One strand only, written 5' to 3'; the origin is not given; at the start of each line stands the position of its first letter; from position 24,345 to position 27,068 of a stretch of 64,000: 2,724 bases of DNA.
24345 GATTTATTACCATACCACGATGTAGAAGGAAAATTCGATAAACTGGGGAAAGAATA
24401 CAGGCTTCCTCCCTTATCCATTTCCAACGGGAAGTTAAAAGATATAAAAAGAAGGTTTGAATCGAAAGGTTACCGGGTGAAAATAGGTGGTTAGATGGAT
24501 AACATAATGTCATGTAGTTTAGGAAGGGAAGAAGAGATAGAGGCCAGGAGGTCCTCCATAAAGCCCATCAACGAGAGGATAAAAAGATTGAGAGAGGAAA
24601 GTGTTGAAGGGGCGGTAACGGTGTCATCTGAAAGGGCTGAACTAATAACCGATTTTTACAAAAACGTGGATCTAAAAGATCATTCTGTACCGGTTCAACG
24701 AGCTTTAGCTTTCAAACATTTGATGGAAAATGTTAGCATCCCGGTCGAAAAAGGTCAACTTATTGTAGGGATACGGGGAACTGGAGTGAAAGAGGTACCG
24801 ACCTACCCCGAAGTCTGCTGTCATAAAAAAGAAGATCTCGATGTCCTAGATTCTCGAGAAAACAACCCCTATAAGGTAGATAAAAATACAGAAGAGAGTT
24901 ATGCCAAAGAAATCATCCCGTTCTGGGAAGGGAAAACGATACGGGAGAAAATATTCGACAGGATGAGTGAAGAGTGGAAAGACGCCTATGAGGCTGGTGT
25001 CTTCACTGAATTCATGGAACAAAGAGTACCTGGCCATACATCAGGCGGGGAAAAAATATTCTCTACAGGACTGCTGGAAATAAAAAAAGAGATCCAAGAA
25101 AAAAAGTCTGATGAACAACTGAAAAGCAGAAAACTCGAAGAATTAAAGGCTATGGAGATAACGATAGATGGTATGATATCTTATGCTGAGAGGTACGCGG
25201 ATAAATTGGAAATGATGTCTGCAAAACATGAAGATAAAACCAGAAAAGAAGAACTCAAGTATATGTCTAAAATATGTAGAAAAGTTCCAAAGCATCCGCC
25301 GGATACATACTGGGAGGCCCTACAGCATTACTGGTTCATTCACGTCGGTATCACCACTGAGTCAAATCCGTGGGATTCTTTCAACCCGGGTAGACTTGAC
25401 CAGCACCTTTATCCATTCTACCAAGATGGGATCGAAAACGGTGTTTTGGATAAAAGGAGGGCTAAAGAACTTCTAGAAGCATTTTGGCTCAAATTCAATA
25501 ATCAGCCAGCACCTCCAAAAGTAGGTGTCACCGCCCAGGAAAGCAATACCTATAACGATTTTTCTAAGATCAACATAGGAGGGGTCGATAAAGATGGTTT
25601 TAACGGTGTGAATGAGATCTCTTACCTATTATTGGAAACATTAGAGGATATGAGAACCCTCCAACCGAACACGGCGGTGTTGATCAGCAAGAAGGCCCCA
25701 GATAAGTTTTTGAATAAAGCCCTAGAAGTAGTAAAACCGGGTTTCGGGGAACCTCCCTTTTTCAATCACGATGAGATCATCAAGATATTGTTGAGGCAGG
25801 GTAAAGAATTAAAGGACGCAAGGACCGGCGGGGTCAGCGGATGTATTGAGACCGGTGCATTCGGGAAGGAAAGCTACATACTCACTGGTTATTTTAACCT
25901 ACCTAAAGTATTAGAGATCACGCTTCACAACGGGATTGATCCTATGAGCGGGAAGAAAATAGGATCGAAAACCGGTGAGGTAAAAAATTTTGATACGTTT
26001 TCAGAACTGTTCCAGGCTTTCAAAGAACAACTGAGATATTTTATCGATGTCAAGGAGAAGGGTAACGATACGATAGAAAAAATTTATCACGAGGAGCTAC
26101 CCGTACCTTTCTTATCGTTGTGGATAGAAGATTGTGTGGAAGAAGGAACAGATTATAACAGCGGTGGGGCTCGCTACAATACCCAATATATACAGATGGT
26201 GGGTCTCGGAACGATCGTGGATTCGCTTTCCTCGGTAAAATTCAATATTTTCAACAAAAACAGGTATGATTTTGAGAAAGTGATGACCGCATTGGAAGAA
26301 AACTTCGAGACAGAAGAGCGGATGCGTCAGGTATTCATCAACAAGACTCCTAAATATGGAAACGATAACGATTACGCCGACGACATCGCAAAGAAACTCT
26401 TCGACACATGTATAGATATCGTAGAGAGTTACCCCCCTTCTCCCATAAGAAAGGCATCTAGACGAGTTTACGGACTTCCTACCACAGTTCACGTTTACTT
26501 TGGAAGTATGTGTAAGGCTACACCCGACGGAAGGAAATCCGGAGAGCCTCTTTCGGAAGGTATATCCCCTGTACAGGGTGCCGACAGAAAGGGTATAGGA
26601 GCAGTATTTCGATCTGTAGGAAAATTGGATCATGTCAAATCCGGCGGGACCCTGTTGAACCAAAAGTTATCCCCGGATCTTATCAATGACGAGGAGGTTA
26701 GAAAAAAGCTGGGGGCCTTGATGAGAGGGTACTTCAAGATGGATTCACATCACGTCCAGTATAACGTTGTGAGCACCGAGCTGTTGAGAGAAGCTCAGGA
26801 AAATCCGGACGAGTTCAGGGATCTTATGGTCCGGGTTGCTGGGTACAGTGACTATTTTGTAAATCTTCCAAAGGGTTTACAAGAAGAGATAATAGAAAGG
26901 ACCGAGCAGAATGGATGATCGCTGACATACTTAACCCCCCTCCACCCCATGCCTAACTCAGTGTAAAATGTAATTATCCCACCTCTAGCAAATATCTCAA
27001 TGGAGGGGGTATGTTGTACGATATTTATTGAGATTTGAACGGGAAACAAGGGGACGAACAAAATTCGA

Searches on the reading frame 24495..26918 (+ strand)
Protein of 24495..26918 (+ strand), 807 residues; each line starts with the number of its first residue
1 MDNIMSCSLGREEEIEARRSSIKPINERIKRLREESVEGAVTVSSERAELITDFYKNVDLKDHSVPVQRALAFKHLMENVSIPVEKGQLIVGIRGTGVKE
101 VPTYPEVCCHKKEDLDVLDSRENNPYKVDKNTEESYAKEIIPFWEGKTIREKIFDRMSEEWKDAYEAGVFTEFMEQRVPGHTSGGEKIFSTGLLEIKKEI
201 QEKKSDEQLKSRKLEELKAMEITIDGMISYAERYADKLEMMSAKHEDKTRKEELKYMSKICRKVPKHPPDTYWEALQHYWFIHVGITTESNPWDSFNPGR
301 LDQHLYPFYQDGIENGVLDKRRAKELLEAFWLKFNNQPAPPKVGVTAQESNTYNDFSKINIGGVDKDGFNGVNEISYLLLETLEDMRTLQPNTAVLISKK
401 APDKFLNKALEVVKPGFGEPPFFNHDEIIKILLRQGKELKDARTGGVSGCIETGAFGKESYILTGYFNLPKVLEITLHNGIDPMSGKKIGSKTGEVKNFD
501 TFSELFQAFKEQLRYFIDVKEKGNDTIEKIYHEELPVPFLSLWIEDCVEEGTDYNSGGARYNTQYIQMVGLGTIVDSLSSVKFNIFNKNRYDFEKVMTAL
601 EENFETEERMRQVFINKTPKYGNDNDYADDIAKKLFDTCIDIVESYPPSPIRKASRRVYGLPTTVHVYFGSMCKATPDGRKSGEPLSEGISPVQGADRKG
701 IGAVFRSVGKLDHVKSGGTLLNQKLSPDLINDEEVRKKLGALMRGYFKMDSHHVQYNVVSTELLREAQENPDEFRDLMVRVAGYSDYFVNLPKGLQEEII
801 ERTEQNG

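Call 34: search_protein_families(library=ncbifam, proteins=[window:24495-26918:+], max_evalue=0.00001)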
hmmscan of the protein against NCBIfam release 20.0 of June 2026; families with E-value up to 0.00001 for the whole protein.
window:24495-26918:+ (807 aa): 12 families
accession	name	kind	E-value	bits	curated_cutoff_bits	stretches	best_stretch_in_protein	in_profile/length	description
NF043068.1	glycl_HYPD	equivalog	0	1125.5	1100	1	26-806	1-783/784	trans-4-hydroxy-L-proline dehydratase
TIGR01774.1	PFL2-3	subfamily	3.6e-189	630.7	678.2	1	26-805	3-784/786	formate C-acetyltransferase/glycerol dehydratase family glycyl radical enzyme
NF048011.1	SfplDhtHpsGDes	equivalog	7.9e-152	507.4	1000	1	16-805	12-819/821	(2S)-3-sulfopropanediol dehydratase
NF048009.1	SfplDhtHpfGKleb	equivalog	6.7e-142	474.3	1000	1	27-804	26-821/824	(2S)-3-sulfopropanediol dehydratase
TIGR04394.1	choline_CutC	equivalog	1.2e-137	460.6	1050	1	26-803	2-784/789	choline trimethylamine-lyase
NF007437.0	PRK09983.1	equivalog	1.6e-136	456.4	1109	1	26-805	2-763/765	formate C-acetyltransferase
NF033718.1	indole_decarb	equivalog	2.7e-115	386.5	1100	1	137-806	165-867/868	indoleacetate decarboxylase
NF033715.1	glycyl_HPDL_Lrg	equivalog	1.8e-101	340.4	1150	1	202-806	257-900/901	4-hydroxyphenylacetate decarboxylase large subunit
TIGR01255.1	pyr_form_ly_1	equivalog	6.7e-36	124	994.2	1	568-803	511-739/744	formate C-acetyltransferase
NF038360.1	rad_fix_GrcA3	exception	2.5e-12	46.7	158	1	738-803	8-73/78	autonomous glycyl radical cofactor GrcA3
NF008341.1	PRK11127.1-1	equivalog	4.2e-09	36.3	145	1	752-803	24-75/80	autonomous glycyl radical cofactor GrcA2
TIGR04365.1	spare_glycyl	equivalog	1.1e-06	28.9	170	1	752-803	70-121/126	autonomous glycyl radical cofactor GrcA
